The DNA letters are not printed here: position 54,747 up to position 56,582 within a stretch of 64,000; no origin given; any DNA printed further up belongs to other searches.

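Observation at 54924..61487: Coupled operon of a spiro-SPASM-type protein with glycan-modification enzymes, lacking any sugar-synthase gene, next to amidase/GerMN/flaA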

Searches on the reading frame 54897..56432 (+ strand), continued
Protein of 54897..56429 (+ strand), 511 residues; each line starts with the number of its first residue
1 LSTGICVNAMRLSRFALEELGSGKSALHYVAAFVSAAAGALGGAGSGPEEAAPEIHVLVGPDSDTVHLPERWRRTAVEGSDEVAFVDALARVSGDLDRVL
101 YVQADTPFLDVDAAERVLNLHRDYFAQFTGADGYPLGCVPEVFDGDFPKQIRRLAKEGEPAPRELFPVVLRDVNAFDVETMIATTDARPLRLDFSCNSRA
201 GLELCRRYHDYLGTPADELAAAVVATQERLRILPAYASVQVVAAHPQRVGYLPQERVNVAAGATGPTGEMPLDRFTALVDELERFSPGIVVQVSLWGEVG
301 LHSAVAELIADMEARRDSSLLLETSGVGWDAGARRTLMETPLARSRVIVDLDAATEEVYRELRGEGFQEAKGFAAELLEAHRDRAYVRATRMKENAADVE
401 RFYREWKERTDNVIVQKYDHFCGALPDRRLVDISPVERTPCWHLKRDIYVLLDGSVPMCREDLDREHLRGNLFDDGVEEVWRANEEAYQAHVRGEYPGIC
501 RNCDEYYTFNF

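Call 91: search_protein_families(library=pfam, proteins=[L011:662-1528:+, L011:1521-3218:+, L011:3218-4066:+, L011:4071-5153:+, L011:5153-6031:+, L011:6031-6879:+, L011:6977-7711:+, L011:7711-9303:+, L011:8-604:+], max_evalue=0.0001)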
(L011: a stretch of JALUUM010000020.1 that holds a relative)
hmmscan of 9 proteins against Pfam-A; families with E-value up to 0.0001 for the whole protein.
L011:662-1528:+ (289 aa): 2 families
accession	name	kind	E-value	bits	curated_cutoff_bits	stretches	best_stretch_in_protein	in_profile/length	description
PF20143.4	NAD_kinase_C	-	3.7e-35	120.9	23.7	1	140-266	1-125/126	ATP-NAD kinase C-terminal domain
PF01513.26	NAD_kinase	-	7e-15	55.9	25.5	1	38-114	53-129/130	ATP-NAD kinase N-terminal domain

L011:1521-3218:+ (566 aa): 3 families
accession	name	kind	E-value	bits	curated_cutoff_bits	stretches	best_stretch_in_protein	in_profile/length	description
PF02463.25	SMC_N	-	2.1e-16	60.4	40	1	2-513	2-214/220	RecF/RecN/SMC N terminal domain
PF13476.12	AAA_23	-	6.3e-07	30.7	27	1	6-216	3-194/201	AAA domain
PF13175.12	AAA_15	-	6.4e-06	26.5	32.1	1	1-496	1-369/374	AAA ATPase domain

L011:3218-4066:+ (283 aa): 0 families

L011:4071-5153:+ (361 aa): 0 families

L011:5153-6031:+ (293 aa): 1 family
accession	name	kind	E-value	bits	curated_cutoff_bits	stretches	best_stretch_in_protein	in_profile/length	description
PF01551.29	Peptidase_M23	-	5.1e-18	65.5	28.7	1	46-139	2-89/96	Peptidase family M23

L011:6031-6879:+ (283 aa): 6 families
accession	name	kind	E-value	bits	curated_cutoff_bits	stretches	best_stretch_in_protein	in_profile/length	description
PF13489.12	Methyltransf_23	-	6.7e-26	91.4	27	1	103-242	23-162/164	Methyltransferase domain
PF08241.18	Methyltransf_11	-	2.8e-13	50.7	21.2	1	108-197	2-95/95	Methyltransferase domain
PF07021.18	MetW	-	4.7e-09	36.6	21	1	96-207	7-117/193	Methionine biosynthesis protein MetW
PF13649.12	Methyltransf_25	-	3.5e-08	34.5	27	1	107-193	2-97/97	Methyltransferase domain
PF13847.12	Methyltransf_31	-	5.4e-08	33.1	27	1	103-213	4-125/145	Methyltransferase domain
PF08242.18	Methyltransf_12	-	1.7e-07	32.3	30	1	107-194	1-97/98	Methyltransferase domain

L011:6977-7711:+ (245 aa): 1 family
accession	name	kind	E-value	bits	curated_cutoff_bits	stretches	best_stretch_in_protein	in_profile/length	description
PF16258.11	DUF4912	-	3e-31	108.6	29.4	1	82-196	1-117/118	Domain of unknown function (DUF4912)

L011:7711-9303:+ (531 aa): 2 families
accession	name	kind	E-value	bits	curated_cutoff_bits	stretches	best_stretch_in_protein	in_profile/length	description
PF09210.16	BE_C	-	1.8e-33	115.3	25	1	429-529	1-101/101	1,4-alpha-glucan branching enzyme, C-terminal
PF03065.20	Glyco_hydro_57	-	1.7e-31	110.1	21.2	1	10-398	3-284/291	Glycosyl hydrolase family 57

L011:8-604:+ (199 aa): 1 family
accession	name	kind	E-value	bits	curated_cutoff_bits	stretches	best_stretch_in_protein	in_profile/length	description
PF01041.23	DegT_DnrJ_EryC1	-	1.7e-16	60.8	19.8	1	2-189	141-353/360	DegT/DnrJ/EryC1/StrS aminotransferase family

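Call 95: search_protein_families(library=pfam, proteins=[L017:8254-9777:+, L017:12061-13773:+, L017:16360-16794:+, L017:16825-17622:+, L017:17631-18647:+, L017:18863-19786:+, L017:19722-20906:+, L017:3678-8315:+, L017:1543-3396:+, L017:194-1534:+], max_evalue=0.001)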
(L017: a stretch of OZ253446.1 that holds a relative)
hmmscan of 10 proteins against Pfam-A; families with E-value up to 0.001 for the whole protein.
L017:8254-9777:+ (508 aa): 13 families
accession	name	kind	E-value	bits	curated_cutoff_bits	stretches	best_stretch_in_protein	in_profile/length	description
PF07992.20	Pyr_redox_2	-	4.1e-25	89.2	26.1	1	166-494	2-291/291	Pyridine nucleotide-disulphide oxidoreductase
PF14691.11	Fer4_20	-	1.8e-20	73.2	25.8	1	42-152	1-112/113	Dihydroprymidine dehydrogenase domain II, 4Fe-4S cluster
PF13450.12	NAD_binding_8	-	3.2e-09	37.4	21.9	1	169-202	1-34/68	NAD(P)-binding Rossmann-like domain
PF00070.33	Pyr_redox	-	8.8e-09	36.2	22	1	166-237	1-63/82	Pyridine nucleotide-disulphide oxidoreductase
PF01593.30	Amino_oxidase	-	4.8e-08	33.1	19.8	1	175-202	2-29/443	Flavin containing amine oxidoreductase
PF03486.20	HI0933_like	-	4.8e-06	26.6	50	1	166-201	2-37/244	HI0933-like protein Rossmann domain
PF00743.25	FMO-like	-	8.5e-06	24.9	22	0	165-204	2-41/532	Flavin-binding monooxygenase-like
PF01266.30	DAO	-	1e-05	25.7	27.9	1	166-200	1-35/353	FAD dependent oxidoreductase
PF12831.13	FAD_oxidored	-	1.2e-05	25.2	27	1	167-216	2-51/416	FAD dependent oxidoreductase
PF13738.12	Pyr_redox_3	-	3.1e-05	23.8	30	0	169-200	2-33/305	Pyridine nucleotide-disulphide oxidoreductase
PF01946.23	Thi4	-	7.7e-05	22.5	26.2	1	166-228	19-81/235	Thi4 family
PF00670.27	AdoHcyase_NAD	-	0.00068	20.2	27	0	297-329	17-49/162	S-adenosyl-L-homocysteine hydrolase, NAD binding domain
PF00890.30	FAD_binding_2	-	0.00076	19.2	20.4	0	167-201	2-36/414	FAD binding domain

L017:12061-13773:+ (571 aa): 6 families
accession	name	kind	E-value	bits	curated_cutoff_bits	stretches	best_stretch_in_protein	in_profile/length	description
PF13489.12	Methyltransf_23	-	2.2e-20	73.5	27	1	376-527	13-161/164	Methyltransferase domain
PF08242.18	Methyltransf_12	-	9.3e-12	46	30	1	388-480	1-98/98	Methyltransferase domain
PF08241.18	Methyltransf_11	-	9.6e-08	33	21.2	1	388-481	1-94/95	Methyltransferase domain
PF13649.12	Methyltransf_25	-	1.4e-07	32.5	27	1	388-478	2-97/97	Methyltransferase domain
PF13847.12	Methyltransf_31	-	1.2e-06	28.7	27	1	383-494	3-126/145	Methyltransferase domain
PF02353.26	CMAS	-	3.7e-05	23.6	27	1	363-484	41-166/273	Mycolic acid cyclopropane synthetase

L017:16360-16794:+ (145 aa): 0 families

L017:16825-17622:+ (266 aa): 4 families
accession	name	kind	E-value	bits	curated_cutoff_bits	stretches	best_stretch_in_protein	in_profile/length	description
PF04542.20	Sigma70_r2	-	4e-18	65.4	24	1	44-112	2-70/71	Sigma-70 region 2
PF12645.13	HTH_16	-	3.3e-07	30.8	22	1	27-84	2-65/65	Helix-turn-helix domain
PF04539.22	Sigma70_r3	-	1.1e-06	29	25.3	1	123-168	2-47/78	Sigma-70 region 3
PF04545.22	Sigma70_r4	-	8e-05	22.5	24.1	1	211-261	3-50/50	Sigma-70, region 4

L017:17631-18647:+ (339 aa): 2 families
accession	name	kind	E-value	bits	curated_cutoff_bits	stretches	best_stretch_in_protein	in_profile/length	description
PF00814.31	TsaD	-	1.1e-78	265.1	24.8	1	24-304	2-263/264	tRNA N6-adenosine threonylcarbamoyltransferase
PF22521.2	HypF_C_2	-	3.3e-07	30.8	27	1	163-292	96-228/241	Carbamoyltransferase, Kae1-like Domain, second subdomain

L017:18863-19786:+ (308 aa): 5 families
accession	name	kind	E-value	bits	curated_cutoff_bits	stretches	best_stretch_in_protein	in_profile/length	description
PF13174.12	TPR_6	-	3.3e-13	49.8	26.3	0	65-97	1-33/33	Tetratricopeptide repeat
PF13525.12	YfiO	-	4.3e-08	33.6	25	1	64-150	5-91/203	Outer membrane lipoprotein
PF13432.12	TPR_16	-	1.1e-06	29.4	32.7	1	34-97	4-64/65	Tetratricopeptide repeat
PF13428.12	TPR_14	-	5.7e-05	23.9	23.5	0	64-99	1-36/44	Tetratricopeptide repeat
PF07719.23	TPR_2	-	0.00079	19.8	27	0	64-87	1-24/34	Tetratricopeptide repeat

L017:19722-20906:+ (395 aa): 0 families

L017:3678-8315:+ (1546 aa): 4 families
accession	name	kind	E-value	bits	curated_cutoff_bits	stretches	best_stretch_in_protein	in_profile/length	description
PF00310.26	GATase_2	-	3e-153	511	19.9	1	34-461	1-420/420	Glutamine amidotransferases class-II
PF01645.23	Glu_synthase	-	4.7e-150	500.3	20.4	1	843-1212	2-368/369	Conserved region in glutamate synthase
PF04898.20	Glu_syn_central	-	5.4e-104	347.9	22.8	1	490-781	3-277/277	Glutamate synthase central domain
PF01493.24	GXGXG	-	1e-78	263.7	32.5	1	1295-1480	2-187/190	GXGXG motif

L017:1543-3396:+ (618 aa): 3 families
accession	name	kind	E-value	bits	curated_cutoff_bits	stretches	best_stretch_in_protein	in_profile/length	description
PF00750.26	tRNA-synt_1d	-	1.6e-45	156.1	23.3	1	138-479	9-348/349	tRNA synthetases class I (R), catalytic domain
PF05746.21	DALR_1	-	4.2e-24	85.3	22.3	1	494-618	1-117/117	DALR anticodon binding domain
PF03485.21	Arg_tRNA_synt_N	-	2.2e-05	25.4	21.5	1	54-121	19-85/85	Arginyl tRNA synthetase N terminal domain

L017:194-1534:+ (447 aa): 6 families
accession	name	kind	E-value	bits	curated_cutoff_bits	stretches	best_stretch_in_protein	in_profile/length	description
PF02163.28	Peptidase_M50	-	1.1e-51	175.7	27.2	1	9-430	3-219/221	Peptidase family M50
PF17820.7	PDZ_6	-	2.8e-16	59.4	27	2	148-192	10-54/54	PDZ domain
PF13180.12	PDZ_2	-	3.4e-14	53.3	27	2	222-284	13-78/80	PDZ domain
PF00595.29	PDZ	-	8.3e-11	42.6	23.2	1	140-183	30-72/81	PDZ domain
PF14685.13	PDZ_Tricorn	-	6.1e-06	26.6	25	0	235-276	34-79/88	Tricorn protease PDZ domain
PF21558.3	Pept_S41_N_bact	-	0.00035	20.9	27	0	146-175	12-41/87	Bacteroidetes, Peptidase, S41 family, N-terminal domain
